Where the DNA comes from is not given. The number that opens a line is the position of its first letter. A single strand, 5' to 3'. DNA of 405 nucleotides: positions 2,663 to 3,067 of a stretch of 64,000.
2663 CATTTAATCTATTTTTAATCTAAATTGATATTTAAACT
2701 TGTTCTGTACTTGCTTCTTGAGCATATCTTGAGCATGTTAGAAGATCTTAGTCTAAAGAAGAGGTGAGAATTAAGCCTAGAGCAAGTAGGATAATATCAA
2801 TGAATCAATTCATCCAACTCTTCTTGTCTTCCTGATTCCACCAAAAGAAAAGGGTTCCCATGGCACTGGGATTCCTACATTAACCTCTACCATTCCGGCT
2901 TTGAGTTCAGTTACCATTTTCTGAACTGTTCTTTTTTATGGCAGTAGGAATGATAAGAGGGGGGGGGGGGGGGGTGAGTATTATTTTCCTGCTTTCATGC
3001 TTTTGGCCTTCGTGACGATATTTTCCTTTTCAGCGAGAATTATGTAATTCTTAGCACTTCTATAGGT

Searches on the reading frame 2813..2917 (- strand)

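Call 55: search_protein_families(library=pfam, proteins=[window:2813-2917:-], max_evalue=0.1)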
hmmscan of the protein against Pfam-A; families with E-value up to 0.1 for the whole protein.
seq(35 aa): 1 family
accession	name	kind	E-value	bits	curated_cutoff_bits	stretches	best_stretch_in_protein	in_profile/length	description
PF00171.27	Aldedh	-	0.038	13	23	1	2-31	412-441/461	Aldehyde dehydrogenase family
